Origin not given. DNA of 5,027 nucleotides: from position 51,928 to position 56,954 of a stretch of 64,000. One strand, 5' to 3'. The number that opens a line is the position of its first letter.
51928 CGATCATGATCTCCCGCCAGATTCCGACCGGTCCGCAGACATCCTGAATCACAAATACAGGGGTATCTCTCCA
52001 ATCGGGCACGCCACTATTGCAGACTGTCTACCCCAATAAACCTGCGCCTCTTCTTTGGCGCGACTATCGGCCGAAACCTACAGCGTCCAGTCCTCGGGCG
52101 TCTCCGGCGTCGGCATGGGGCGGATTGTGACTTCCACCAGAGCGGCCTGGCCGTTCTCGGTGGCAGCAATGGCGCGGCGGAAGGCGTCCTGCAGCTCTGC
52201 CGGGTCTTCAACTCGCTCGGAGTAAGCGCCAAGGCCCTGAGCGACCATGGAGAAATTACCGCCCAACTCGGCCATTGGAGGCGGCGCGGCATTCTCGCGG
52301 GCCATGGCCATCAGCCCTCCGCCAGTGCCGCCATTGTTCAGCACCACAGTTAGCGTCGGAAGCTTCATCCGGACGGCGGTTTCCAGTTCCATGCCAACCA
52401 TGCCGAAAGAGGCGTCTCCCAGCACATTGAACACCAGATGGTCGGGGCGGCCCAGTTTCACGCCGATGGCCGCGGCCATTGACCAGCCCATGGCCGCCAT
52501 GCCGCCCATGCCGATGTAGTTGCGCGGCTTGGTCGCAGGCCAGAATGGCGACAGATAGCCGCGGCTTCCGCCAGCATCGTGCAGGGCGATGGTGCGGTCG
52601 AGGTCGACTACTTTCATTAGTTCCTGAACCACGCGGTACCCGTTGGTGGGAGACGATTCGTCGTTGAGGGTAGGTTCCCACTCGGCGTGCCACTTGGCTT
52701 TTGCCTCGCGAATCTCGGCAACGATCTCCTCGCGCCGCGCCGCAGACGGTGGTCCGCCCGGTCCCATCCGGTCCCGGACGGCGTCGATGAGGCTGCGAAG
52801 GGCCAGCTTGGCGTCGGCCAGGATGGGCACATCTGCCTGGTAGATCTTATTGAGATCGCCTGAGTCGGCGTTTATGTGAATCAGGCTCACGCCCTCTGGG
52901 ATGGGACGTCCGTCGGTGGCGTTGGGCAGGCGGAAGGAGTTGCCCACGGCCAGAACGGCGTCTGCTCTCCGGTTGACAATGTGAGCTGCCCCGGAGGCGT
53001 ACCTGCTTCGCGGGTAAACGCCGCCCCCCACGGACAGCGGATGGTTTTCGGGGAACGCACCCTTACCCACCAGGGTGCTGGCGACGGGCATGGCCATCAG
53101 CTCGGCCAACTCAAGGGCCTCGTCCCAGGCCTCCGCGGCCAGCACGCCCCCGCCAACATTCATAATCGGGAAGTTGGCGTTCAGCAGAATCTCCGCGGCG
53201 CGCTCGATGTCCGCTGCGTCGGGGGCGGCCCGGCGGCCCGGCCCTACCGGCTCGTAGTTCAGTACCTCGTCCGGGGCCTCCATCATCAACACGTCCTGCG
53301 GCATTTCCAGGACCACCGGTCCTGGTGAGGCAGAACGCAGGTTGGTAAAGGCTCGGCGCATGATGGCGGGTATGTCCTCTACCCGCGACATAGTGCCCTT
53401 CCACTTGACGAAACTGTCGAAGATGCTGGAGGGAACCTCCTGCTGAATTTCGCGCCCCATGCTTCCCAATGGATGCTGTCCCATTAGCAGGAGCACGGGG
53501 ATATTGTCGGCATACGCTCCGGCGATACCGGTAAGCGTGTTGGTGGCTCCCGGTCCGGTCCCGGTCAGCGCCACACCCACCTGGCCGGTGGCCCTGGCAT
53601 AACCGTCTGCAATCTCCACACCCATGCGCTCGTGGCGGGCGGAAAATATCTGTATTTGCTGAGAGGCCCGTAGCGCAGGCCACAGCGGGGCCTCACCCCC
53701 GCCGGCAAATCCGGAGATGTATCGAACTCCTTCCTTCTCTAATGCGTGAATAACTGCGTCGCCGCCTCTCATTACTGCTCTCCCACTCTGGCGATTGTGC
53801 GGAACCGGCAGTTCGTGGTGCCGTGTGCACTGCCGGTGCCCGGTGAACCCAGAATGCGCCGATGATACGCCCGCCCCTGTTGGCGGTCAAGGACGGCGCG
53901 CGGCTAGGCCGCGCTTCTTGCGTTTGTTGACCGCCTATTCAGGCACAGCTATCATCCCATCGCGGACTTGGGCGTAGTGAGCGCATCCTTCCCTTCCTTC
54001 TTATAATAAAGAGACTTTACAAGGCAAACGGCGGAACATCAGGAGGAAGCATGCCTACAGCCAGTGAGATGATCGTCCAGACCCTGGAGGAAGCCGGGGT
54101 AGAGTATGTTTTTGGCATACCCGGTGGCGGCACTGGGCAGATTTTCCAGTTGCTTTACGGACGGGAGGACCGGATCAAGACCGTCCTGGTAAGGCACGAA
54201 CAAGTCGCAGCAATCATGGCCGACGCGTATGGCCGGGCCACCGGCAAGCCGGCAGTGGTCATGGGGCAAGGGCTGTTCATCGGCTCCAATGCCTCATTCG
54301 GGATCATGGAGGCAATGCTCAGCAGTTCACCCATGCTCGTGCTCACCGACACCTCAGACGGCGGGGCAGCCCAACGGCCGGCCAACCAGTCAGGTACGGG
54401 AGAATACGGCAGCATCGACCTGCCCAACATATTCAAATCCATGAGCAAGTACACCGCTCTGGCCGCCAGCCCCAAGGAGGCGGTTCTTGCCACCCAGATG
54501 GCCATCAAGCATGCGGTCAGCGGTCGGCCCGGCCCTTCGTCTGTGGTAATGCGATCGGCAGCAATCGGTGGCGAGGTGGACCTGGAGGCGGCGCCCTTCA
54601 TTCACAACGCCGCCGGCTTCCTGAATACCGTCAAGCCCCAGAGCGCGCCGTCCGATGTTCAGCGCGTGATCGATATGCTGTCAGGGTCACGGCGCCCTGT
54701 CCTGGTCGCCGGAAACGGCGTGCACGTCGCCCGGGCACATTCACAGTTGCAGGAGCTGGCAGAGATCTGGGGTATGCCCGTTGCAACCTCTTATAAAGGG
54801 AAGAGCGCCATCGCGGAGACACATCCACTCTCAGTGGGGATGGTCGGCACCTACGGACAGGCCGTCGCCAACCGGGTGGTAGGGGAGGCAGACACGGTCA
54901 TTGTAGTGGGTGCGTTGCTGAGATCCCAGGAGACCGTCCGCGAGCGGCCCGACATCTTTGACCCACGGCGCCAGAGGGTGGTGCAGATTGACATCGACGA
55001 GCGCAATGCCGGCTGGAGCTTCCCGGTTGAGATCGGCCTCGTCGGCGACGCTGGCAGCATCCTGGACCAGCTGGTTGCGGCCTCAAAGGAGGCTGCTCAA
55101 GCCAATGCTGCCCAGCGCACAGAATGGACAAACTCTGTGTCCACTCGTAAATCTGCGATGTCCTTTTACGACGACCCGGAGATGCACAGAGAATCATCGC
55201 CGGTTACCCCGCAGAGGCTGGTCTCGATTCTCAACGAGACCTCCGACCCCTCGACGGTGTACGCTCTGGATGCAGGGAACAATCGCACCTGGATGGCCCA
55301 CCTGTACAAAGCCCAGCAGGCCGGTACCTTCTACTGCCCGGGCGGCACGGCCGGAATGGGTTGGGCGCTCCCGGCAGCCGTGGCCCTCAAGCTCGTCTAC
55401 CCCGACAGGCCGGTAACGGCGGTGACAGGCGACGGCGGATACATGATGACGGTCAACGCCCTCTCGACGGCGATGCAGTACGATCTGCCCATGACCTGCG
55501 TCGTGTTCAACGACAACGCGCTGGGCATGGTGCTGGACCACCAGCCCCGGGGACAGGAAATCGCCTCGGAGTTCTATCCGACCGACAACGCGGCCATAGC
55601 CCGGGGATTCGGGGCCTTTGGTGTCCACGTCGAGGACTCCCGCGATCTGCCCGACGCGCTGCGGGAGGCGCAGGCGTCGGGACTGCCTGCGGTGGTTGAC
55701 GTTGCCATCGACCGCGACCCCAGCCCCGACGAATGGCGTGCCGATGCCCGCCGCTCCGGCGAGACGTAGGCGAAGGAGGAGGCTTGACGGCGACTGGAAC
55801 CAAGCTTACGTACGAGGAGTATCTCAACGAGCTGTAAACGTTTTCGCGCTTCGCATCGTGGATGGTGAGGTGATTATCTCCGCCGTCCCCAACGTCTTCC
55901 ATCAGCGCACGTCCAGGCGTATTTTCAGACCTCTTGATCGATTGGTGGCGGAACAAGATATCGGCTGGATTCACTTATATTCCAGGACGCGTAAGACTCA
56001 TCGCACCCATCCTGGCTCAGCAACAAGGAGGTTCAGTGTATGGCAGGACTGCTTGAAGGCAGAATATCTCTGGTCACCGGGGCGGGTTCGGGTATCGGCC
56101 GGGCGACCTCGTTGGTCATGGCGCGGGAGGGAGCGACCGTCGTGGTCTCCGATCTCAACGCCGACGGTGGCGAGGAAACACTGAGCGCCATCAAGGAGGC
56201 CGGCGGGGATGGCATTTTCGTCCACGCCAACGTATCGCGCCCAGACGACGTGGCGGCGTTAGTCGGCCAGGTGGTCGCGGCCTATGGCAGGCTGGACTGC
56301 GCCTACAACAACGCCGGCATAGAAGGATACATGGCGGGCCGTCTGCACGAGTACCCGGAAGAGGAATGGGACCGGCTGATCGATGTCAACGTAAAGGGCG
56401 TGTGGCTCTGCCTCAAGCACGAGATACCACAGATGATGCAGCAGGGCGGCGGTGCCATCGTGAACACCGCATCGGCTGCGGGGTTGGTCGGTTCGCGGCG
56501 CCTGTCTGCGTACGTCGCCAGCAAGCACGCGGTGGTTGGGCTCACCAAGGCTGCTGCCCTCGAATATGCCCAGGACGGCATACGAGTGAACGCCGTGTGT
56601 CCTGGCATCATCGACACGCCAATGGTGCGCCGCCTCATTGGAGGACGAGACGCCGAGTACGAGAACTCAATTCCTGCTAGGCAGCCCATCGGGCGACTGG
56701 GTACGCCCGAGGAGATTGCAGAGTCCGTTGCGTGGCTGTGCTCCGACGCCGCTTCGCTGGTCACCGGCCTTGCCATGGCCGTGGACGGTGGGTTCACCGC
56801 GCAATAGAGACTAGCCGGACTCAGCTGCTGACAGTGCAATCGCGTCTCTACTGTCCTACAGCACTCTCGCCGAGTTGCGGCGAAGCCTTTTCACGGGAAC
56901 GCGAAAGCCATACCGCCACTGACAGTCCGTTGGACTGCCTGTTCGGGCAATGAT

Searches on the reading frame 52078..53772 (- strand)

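Call 29: search_protein_families(library=pfam, proteins=[window:52078-53772:-], max_evalue=0.00001)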
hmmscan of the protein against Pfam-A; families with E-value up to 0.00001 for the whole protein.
window:52078-53772:- (564 aa): 3 families
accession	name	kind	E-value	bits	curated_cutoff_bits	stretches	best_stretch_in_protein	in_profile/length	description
PF02776.23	TPP_enzyme_N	-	3.7e-33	114.2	26.8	1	1-113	1-114/119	Thiamine pyrophosphate enzyme, N-terminal TPP binding domain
PF02775.26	TPP_enzyme_C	-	5.1e-30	104.7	21.9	1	399-548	1-151/151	Thiamine pyrophosphate enzyme, C-terminal TPP binding domain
PF00205.28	TPP_enzyme_M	-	1.3e-29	103.1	30.4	1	189-328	1-137/137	Thiamine pyrophosphate enzyme, central domain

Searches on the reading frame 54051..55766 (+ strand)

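Call 29: search_protein_families(library=pfam, proteins=[window:54051-55766:+], max_evalue=0.00001)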
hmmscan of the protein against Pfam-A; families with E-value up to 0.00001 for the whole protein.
window:54051-55766:+ (572 aa): 3 families
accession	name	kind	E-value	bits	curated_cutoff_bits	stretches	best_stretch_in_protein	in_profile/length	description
PF00205.28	TPP_enzyme_M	-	1.9e-38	131.7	30.4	1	203-341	1-137/137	Thiamine pyrophosphate enzyme, central domain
PF02775.26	TPP_enzyme_C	-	2.8e-38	131.5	21.9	1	407-551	1-151/151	Thiamine pyrophosphate enzyme, C-terminal TPP binding domain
PF02776.23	TPP_enzyme_N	-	1e-27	96.7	26.8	1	3-102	2-100/119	Thiamine pyrophosphate enzyme, N-terminal TPP binding domain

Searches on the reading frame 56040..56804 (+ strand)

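Call 29: search_protein_families(library=pfam, proteins=[window:56040-56804:+], max_evalue=0.00001)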
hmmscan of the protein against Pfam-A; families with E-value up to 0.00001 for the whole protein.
window:56040-56804:+ (255 aa): 3 families
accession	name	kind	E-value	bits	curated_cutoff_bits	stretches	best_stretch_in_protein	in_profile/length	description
PF13561.12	adh_short_C2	-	4.5e-71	239.6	27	1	14-253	1-236/236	Enoyl-(Acyl carrier protein) reductase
PF00106.31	adh_short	-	8.1e-60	202.1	26.6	1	10-198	3-189/195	short chain dehydrogenase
PF08659.16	KR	-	1.9e-11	44.6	22.6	1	11-165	4-156/180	KR domain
